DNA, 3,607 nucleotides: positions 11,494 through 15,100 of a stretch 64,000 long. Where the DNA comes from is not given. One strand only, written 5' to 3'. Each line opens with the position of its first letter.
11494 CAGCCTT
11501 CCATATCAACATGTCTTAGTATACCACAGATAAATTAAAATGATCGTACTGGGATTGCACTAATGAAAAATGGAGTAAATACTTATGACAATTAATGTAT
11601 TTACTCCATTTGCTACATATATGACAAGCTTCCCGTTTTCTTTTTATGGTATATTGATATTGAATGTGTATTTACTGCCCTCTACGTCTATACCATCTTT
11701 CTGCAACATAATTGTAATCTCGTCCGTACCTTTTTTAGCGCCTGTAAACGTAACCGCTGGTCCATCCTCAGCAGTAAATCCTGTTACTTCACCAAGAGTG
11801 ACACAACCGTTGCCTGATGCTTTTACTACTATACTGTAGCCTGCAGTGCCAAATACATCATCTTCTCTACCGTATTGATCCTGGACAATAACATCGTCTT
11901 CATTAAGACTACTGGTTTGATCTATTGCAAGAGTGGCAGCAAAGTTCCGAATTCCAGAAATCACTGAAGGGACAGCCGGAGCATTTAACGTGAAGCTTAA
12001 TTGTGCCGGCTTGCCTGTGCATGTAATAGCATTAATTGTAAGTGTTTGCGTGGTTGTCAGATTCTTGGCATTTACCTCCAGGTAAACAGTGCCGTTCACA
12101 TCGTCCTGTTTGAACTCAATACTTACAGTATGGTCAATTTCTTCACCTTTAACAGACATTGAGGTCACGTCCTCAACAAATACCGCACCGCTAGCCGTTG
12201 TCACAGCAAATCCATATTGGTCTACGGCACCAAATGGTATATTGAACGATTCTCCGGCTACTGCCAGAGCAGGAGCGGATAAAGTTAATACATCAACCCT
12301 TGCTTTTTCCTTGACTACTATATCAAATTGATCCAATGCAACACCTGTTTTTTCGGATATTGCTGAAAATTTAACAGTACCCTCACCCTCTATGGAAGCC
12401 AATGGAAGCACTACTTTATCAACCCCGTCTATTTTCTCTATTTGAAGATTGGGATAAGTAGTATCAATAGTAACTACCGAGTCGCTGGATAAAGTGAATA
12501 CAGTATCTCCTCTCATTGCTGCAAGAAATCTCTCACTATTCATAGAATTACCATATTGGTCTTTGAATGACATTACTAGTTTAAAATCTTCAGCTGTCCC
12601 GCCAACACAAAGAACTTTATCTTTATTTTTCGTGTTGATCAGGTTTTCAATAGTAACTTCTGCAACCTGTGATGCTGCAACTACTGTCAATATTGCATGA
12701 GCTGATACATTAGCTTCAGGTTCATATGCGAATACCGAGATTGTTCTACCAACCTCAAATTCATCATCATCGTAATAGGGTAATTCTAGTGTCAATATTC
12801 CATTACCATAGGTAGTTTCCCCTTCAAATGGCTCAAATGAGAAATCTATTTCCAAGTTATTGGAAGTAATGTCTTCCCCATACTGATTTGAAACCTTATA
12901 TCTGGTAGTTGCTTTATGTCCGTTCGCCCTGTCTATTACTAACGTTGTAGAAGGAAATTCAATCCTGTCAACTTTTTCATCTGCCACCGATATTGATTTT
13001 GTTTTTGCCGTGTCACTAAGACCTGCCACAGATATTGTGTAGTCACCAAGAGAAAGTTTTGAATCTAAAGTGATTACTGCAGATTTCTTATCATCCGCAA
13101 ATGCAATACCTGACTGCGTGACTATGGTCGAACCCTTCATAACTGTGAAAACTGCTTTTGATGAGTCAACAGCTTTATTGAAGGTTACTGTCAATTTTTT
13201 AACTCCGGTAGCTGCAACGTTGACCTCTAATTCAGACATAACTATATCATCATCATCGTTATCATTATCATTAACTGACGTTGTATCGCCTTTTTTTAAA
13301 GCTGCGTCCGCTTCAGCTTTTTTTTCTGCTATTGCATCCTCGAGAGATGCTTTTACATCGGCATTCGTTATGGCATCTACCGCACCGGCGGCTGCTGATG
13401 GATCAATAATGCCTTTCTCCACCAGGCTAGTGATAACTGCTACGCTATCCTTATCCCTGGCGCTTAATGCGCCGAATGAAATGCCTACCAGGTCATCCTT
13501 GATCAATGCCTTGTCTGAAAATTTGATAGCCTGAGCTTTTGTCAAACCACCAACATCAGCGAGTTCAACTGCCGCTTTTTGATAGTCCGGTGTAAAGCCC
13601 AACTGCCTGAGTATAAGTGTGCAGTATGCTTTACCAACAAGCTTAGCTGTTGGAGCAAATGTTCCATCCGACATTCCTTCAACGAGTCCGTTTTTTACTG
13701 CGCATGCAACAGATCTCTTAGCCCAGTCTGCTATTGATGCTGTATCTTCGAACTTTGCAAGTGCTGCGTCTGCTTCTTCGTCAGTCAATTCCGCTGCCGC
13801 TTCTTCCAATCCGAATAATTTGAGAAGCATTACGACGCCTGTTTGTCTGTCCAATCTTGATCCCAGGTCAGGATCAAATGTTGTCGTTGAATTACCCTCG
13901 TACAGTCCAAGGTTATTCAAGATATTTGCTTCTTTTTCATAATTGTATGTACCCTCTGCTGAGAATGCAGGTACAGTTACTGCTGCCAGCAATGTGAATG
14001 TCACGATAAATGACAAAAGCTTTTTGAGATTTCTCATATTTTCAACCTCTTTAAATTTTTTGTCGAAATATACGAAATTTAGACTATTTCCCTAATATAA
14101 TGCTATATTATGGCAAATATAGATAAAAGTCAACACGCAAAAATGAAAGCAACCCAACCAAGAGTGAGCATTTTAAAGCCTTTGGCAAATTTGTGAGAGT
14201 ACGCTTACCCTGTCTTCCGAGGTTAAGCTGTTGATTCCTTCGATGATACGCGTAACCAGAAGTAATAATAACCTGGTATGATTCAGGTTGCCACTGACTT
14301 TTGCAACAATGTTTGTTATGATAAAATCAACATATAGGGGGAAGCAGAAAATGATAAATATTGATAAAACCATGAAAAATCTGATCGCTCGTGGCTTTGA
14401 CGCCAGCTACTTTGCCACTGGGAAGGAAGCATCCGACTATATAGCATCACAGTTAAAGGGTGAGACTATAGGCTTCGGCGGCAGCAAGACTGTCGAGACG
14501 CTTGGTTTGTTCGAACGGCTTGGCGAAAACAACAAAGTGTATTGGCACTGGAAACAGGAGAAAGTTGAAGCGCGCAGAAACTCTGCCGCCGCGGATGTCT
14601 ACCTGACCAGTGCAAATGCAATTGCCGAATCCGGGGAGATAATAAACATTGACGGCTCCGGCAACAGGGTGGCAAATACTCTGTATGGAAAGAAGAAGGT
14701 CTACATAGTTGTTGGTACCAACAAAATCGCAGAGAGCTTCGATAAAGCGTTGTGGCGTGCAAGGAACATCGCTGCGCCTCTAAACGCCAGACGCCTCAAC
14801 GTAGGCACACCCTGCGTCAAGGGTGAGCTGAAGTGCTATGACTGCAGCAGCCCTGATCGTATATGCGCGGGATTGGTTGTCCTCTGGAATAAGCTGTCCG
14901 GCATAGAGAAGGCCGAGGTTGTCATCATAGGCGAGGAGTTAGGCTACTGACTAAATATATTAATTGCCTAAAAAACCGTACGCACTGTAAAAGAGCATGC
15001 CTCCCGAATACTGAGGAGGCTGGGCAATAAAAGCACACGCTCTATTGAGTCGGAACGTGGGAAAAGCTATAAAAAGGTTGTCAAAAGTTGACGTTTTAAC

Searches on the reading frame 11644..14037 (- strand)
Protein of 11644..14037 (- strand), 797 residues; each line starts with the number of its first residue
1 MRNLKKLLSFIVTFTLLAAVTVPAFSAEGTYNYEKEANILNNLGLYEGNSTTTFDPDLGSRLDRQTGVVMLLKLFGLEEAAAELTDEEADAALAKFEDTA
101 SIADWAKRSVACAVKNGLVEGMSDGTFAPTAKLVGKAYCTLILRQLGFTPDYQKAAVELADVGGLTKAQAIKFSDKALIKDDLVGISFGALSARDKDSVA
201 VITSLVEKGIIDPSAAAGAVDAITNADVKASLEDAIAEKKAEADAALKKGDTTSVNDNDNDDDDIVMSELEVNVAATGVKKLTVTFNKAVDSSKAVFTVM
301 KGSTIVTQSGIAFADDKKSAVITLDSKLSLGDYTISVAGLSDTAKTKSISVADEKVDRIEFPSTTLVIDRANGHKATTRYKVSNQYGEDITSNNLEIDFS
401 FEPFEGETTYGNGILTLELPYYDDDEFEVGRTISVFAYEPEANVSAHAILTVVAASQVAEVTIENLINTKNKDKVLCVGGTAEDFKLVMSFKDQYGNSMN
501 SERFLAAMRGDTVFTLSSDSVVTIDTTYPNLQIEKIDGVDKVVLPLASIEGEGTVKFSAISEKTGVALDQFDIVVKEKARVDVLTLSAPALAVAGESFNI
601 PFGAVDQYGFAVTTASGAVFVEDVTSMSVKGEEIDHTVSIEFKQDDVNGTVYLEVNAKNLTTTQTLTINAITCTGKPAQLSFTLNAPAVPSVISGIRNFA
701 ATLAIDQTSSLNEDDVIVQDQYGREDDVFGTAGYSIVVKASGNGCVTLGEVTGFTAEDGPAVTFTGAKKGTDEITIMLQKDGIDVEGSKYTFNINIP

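Call 69: search_protein_families(library=pfam, proteins=[window:11644-14037:-], max_evalue=0.00001)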
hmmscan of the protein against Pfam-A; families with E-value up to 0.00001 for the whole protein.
window:11644-14037:- (797 aa): 1 family
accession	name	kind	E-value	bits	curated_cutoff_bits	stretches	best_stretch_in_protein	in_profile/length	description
PF00395.25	SLH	-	2e-07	31.3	20.8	1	95-132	1-37/44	S-layer homology domain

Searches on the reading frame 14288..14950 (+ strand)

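Call 69: search_protein_families(library=pfam, proteins=[window:14288-14950:+], max_evalue=0.00001)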
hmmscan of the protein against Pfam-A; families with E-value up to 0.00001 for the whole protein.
window:14288-14950:+ (220 aa): 1 family
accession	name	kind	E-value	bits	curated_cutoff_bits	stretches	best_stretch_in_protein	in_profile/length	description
PF02589.21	LUD_dom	-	2.3e-36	125.8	22.6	1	25-214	1-189/189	LUD domain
